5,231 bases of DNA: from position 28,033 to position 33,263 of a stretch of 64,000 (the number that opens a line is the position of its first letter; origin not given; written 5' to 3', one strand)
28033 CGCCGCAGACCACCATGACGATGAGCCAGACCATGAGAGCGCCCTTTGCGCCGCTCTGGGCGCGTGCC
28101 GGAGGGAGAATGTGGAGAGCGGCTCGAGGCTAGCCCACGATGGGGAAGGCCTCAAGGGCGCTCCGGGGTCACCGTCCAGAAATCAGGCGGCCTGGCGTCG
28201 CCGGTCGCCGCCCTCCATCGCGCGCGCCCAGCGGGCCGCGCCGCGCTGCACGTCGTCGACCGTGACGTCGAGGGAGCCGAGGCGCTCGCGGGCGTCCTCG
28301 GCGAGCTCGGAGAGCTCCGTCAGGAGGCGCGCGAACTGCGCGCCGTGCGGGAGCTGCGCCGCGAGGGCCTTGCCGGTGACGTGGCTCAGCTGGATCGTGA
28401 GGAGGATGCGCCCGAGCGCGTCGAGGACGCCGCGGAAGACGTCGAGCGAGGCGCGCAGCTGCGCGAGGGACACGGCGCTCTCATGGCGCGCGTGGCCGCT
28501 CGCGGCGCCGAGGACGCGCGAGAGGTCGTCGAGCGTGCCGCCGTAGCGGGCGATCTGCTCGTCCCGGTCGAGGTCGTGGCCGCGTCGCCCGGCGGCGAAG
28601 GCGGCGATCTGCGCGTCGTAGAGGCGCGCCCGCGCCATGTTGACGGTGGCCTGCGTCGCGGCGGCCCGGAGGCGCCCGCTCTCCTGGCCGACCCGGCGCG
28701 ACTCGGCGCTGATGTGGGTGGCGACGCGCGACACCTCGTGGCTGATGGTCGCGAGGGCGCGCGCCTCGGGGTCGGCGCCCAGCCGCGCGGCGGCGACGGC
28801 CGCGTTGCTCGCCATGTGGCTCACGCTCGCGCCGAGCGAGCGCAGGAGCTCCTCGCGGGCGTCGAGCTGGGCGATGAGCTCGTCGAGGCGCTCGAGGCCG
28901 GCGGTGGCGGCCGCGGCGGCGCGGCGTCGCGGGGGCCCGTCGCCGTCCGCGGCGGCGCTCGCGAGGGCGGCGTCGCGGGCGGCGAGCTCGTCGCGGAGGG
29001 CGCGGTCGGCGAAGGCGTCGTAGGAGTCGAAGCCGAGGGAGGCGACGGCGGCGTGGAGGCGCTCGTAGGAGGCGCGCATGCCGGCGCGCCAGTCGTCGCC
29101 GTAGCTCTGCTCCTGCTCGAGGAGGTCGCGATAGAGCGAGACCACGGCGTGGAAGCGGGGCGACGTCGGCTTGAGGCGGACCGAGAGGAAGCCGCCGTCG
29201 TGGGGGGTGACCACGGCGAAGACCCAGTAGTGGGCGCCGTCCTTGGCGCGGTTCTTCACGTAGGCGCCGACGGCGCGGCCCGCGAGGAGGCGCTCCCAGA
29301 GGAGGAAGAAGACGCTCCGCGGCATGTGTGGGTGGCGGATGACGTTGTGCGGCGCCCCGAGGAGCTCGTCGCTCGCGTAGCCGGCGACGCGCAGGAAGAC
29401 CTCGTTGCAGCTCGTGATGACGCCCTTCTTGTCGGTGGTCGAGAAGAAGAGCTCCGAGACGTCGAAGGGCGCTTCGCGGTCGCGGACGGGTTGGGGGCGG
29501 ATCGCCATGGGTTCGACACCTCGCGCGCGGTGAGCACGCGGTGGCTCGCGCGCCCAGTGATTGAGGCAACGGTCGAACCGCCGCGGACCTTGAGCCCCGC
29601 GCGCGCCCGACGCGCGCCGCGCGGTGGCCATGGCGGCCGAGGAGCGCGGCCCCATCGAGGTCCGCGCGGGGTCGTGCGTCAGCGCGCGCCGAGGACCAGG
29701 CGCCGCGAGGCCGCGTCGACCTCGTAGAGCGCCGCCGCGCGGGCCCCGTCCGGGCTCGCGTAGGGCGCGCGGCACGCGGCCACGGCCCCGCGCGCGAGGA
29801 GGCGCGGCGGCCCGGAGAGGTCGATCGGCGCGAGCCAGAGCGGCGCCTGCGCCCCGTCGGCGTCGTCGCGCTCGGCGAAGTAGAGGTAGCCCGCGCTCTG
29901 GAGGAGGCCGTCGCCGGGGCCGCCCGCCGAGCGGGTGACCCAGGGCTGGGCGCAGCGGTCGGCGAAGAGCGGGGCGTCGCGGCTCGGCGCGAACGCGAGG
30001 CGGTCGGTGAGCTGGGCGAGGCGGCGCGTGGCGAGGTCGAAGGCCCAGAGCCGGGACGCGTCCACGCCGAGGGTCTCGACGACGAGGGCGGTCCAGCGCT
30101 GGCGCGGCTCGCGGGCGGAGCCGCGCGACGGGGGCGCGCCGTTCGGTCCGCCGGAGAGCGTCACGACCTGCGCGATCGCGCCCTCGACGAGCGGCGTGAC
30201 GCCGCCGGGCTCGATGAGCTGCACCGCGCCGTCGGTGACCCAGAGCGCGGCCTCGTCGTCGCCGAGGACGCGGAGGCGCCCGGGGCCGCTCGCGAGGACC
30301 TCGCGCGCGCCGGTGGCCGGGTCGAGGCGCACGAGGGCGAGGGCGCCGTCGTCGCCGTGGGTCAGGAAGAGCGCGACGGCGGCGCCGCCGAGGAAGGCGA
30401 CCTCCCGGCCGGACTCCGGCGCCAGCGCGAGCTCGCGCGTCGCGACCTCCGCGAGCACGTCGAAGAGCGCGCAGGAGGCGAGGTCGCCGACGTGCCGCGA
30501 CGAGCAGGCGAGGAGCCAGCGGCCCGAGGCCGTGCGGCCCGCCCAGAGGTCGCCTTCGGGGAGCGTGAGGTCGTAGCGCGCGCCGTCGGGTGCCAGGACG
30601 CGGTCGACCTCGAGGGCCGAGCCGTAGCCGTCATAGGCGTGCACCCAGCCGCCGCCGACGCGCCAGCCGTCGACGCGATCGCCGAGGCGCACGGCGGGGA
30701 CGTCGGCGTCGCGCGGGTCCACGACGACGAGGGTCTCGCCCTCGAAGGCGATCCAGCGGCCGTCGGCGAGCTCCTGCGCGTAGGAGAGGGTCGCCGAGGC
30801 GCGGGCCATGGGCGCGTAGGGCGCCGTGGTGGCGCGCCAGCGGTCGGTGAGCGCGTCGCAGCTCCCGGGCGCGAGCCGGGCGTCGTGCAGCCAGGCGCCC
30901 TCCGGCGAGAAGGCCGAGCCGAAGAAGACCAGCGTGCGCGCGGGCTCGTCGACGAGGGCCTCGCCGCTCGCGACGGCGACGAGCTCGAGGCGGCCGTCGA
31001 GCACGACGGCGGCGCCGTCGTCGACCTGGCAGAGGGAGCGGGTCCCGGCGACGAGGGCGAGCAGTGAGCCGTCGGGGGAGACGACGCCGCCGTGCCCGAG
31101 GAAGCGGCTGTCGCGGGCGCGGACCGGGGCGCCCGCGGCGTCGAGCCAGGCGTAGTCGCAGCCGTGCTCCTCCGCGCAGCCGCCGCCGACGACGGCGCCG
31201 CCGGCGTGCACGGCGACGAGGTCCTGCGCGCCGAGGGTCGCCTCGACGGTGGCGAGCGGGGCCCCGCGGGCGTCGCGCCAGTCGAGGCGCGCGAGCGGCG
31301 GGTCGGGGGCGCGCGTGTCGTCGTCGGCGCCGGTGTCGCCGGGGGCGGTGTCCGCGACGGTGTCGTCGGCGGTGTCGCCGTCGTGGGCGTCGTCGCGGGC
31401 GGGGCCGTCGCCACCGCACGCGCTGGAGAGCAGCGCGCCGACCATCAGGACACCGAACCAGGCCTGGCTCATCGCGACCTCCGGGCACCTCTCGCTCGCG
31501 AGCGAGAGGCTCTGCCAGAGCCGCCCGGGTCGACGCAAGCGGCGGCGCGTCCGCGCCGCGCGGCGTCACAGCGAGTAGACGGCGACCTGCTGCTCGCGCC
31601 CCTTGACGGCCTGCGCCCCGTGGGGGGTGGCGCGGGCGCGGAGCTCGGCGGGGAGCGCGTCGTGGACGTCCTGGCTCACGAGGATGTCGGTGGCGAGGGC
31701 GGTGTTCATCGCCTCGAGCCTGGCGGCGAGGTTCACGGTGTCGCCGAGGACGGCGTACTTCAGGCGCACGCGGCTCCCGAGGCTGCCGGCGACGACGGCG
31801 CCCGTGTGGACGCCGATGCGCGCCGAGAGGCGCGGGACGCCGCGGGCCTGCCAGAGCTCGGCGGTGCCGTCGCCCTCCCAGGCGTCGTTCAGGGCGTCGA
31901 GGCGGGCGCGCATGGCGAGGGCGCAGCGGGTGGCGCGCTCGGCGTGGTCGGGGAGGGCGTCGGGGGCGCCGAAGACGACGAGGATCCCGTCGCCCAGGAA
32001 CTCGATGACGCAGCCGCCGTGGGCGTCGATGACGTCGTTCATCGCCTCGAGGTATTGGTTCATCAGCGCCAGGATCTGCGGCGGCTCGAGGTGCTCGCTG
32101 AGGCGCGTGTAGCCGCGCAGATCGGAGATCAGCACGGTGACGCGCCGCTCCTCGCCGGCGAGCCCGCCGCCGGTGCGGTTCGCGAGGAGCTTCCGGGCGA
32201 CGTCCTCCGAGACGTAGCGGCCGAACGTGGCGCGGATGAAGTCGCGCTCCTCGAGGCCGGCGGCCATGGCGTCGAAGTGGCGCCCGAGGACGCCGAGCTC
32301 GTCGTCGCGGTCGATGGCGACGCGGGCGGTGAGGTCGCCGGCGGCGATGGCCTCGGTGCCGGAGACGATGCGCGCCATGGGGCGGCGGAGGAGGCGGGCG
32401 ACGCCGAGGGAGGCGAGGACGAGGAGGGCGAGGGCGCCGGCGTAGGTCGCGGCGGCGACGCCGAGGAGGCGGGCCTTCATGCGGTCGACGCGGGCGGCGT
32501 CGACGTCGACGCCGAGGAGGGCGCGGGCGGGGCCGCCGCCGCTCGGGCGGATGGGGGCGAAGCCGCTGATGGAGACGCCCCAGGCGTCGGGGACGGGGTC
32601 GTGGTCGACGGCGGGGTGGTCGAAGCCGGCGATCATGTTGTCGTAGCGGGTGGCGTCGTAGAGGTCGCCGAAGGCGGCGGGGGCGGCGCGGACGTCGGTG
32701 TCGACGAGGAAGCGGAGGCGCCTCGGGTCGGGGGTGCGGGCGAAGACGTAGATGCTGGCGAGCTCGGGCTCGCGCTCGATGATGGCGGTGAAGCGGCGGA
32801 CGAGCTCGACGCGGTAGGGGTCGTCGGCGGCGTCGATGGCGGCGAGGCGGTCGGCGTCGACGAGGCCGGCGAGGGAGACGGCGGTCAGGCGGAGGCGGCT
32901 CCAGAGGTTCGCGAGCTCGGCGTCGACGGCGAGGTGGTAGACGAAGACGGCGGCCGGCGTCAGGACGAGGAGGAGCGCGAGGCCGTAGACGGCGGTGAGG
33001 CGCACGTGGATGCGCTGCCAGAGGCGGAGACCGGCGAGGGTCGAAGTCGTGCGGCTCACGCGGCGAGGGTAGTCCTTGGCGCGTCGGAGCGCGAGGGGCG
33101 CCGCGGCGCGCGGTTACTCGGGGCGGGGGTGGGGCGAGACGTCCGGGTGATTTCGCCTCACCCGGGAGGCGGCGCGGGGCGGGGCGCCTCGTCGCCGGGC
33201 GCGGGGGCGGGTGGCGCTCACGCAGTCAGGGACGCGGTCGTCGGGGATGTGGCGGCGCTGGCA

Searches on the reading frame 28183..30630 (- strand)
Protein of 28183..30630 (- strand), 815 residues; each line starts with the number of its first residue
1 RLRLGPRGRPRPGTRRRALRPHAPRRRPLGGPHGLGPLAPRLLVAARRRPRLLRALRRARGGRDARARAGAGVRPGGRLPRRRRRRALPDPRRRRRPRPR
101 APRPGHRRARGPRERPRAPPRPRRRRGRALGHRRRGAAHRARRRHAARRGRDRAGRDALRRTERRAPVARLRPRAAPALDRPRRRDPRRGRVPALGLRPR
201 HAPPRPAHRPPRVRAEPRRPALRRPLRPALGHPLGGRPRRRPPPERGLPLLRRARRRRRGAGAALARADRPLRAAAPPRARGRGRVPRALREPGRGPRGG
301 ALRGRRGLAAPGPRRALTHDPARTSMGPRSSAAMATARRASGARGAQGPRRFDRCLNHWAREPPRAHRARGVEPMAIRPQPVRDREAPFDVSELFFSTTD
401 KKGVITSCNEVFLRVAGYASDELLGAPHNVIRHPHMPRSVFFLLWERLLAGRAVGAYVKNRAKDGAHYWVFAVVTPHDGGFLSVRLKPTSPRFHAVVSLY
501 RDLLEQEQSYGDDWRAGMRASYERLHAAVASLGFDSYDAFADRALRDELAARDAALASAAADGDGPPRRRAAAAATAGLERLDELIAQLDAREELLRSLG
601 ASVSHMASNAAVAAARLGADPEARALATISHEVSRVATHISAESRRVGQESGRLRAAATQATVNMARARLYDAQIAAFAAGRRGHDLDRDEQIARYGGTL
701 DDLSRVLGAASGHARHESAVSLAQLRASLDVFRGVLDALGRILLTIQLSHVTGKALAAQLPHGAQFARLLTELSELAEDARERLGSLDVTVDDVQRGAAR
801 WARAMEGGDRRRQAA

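Call 55: search_protein_families(library=pfam, proteins=[window:28183-30630:-], max_evalue=0.001)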
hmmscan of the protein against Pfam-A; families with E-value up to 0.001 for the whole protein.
window:28183-30630:- (815 aa): 2 families
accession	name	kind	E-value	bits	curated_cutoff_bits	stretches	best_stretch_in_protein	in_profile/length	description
PF08447.18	PAS_3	-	2e-08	34.8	25.6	1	406-477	2-75/89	PAS fold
PF00989.32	PAS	-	0.00064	20.2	22.6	0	398-476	16-95/113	PAS fold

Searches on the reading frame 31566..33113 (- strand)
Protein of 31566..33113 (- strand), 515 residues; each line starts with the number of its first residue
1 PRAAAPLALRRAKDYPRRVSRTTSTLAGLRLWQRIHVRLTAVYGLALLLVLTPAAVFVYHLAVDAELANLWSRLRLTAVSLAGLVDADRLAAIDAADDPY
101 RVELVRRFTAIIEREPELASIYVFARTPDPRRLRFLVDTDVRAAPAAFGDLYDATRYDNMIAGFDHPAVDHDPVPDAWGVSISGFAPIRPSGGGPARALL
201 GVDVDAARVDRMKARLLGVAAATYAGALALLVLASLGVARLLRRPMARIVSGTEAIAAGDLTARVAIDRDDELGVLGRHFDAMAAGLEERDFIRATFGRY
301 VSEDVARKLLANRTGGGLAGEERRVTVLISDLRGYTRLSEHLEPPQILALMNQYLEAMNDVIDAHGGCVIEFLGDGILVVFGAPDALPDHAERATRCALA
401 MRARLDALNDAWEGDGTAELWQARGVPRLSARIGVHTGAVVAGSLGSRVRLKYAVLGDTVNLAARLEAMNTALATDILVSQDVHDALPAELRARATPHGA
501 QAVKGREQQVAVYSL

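Call 43: search_protein_families(library=pfam, proteins=[window:31566-33113:-], max_evalue=0.001)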
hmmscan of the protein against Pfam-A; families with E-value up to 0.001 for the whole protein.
window:31566-33113:- (515 aa): 2 families
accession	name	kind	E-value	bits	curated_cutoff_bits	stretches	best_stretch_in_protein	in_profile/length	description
PF00211.25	Guanylate_cyc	-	1.6e-27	96.8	21.9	1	323-510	7-177/183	Adenylate and Guanylate cyclase catalytic domain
PF00672.30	HAMP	-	6.2e-14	52.5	25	1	238-289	2-53/53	HAMP domain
